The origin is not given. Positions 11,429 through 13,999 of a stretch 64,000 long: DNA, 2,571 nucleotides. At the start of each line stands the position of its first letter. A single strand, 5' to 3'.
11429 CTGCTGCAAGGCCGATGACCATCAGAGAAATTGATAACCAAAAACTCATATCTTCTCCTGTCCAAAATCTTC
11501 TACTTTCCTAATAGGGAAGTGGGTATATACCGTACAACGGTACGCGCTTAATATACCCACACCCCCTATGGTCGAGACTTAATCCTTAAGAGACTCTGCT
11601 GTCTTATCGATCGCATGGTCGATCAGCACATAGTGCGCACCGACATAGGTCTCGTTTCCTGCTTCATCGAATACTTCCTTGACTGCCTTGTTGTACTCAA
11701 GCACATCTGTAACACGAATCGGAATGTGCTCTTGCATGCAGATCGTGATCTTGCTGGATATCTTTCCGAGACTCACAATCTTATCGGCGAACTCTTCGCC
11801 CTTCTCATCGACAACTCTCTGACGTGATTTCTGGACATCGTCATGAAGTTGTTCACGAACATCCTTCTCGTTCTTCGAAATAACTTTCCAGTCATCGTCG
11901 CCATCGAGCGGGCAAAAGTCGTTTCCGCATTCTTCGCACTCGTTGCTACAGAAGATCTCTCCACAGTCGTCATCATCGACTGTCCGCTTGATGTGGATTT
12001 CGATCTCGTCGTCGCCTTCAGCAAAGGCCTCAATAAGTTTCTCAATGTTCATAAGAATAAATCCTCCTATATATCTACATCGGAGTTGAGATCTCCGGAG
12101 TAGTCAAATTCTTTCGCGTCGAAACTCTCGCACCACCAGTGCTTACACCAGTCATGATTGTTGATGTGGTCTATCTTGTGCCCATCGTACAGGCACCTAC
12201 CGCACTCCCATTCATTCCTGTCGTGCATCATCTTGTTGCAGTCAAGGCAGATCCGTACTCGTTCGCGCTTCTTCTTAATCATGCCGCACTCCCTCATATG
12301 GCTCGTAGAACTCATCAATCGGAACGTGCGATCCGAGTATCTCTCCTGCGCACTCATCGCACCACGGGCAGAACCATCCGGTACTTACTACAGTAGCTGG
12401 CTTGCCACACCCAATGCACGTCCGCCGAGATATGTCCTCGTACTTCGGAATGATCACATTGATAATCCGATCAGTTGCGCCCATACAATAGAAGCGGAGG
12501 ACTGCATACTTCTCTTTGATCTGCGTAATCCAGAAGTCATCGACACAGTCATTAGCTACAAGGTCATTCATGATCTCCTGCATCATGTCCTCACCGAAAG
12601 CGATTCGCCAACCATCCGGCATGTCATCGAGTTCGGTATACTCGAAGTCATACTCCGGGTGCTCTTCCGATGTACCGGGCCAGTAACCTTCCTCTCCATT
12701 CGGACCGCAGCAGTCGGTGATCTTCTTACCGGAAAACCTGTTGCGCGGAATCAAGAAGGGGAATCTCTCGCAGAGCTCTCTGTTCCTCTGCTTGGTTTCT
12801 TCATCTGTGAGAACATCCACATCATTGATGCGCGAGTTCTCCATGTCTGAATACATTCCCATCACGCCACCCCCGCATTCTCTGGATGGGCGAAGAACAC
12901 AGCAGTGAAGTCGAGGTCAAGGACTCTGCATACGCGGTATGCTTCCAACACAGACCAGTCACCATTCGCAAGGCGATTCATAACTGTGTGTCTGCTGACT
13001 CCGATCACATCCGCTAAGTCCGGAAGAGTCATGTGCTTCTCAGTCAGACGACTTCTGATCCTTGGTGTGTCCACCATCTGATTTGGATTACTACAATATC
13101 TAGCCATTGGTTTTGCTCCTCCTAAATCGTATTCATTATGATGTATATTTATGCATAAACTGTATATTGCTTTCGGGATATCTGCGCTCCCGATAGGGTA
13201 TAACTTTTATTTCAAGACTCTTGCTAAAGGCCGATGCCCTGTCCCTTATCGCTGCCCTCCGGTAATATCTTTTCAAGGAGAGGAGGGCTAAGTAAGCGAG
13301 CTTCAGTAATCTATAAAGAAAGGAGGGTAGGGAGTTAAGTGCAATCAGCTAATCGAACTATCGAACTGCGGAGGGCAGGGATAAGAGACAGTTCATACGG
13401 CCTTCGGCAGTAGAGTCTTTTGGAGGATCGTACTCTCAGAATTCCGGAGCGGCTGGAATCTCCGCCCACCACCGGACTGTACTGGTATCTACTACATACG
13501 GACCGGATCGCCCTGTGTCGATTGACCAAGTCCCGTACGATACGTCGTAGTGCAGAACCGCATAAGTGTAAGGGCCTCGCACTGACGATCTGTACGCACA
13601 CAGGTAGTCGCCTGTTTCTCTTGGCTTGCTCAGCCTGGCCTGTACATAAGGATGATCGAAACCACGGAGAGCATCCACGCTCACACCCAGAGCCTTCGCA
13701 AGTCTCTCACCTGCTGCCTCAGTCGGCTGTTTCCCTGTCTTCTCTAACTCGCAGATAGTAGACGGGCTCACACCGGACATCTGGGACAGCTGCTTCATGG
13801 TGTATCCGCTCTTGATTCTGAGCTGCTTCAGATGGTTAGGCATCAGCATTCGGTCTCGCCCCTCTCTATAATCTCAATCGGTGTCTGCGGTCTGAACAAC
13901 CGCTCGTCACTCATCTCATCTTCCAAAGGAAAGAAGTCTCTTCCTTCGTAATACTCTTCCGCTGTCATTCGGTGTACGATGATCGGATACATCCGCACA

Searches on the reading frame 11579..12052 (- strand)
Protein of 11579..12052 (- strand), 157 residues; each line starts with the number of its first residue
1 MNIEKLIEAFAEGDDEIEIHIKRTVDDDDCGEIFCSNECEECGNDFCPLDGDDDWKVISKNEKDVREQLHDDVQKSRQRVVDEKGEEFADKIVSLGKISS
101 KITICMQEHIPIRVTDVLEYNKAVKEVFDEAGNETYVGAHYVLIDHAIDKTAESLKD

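Call 9: search_protein_families(library=pfam, proteins=[window:11579-12052:-], max_evalue=0.01)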
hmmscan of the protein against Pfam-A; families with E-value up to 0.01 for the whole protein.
window:11579-12052:- (157 aa): 1 family
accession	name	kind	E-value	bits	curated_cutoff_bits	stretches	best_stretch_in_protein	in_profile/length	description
PF04048.20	Sec8_N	-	0.0034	17.7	26.8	1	67-113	46-92/142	Exocyst complex component Sec8 N-terminal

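Call 48: search_protein_families(library=phrogs, proteins=[window:11579-12052:-], max_evalue=0.001)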
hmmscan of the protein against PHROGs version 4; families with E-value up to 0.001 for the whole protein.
window:11579-12052:- (157 aa): 0 families

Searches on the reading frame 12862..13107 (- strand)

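Call 8: search_protein_families(library=pfam, proteins=[window:12862-13107:-], max_evalue=0.01)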
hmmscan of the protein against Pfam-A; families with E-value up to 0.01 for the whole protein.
window:12862-13107:- (81 aa): 2 families
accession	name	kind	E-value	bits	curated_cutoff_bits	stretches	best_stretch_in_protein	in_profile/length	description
PF13443.12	HTH_26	-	0.00016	22.3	22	1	16-67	1-54/63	Cro/C1-type HTH DNA-binding domain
PF05339.17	DUF739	-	0.0039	17.7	27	1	14-70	5-62/69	Protein of unknown function (DUF739)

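Call 48: search_protein_families(library=phrogs, proteins=[window:12862-13107:-], max_evalue=0.001)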
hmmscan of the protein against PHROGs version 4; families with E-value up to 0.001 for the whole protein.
window:12862-13107:- (81 aa): 1 family
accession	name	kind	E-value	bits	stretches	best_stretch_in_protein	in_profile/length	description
phrog_3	-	transcription regulation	0.00039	21.3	1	10-74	86-151/430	transcriptional repressor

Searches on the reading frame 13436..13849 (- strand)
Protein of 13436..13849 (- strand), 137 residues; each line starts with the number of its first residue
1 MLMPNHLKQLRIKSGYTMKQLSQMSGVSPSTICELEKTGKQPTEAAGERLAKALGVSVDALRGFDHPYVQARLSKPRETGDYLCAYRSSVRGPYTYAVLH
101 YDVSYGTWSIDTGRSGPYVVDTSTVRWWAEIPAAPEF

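Call 8: search_protein_families(library=pfam, proteins=[window:13436-13849:-], max_evalue=0.01)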
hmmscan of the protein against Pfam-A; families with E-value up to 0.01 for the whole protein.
window:13436-13849:- (137 aa): 7 families
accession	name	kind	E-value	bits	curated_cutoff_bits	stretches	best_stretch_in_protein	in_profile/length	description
PF01381.28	HTH_3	-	8.9e-11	42.1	23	1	7-60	1-54/55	Helix-turn-helix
PF13560.12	HTH_31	-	3.6e-09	37.2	27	1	6-60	5-60/64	Helix-turn-helix domain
PF00376.29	MerR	-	3.2e-07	30.5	28.2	1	17-41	1-25/38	MerR family regulatory protein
PF12844.13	HTH_19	-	0.00032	21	30.2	1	7-59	4-56/64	Helix-turn-helix domain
PF13411.12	MerR_1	-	0.00048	20.6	21.6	0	16-39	1-24/69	MerR HTH family regulatory protein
PF13443.12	HTH_26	-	0.0016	19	22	1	6-58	1-54/63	Cro/C1-type HTH DNA-binding domain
PF13384.12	HTH_23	-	0.0062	16.8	24.6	0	12-33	14-35/50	Homeodomain-like domain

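Call 48: search_protein_families(library=phrogs, proteins=[window:13436-13849:-], max_evalue=0.001)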
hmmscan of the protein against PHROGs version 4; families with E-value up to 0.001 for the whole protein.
window:13436-13849:- (137 aa): 10 families
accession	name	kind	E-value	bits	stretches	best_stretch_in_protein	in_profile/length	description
phrog_3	-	transcription regulation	1.5e-10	42.5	1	1-65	87-149/430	transcriptional repressor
phrog_5823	-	transcription regulation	3.9e-09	37.1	1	5-93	9-94/404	transcriptional regulator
phrog_8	-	transcription regulation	2.1e-08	35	1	7-65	81-219/346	transcriptional regulator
phrog_4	-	transcription regulation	3.1e-08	34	1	5-117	139-235/400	transcriptional repressor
phrog_2439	-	transcription regulation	4.1e-08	33.5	1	3-68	8-73/367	transcriptional regulator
phrog_7241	-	transcription regulation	7.2e-06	27.1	1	6-61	65-120/122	transcriptional regulator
phrog_2104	-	unknown function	2.6e-05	25.4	1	4-51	41-88/103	-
phrog_7950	-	transcription regulation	4.8e-05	24.3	1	1-41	6-46/68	transcriptional repressor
phrog_2967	-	transcription regulation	0.00014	22.5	1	6-69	14-77/225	transcriptional regulator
phrog_2328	-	transcription regulation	0.00048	20.9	1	7-96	20-103/128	transcriptional repressor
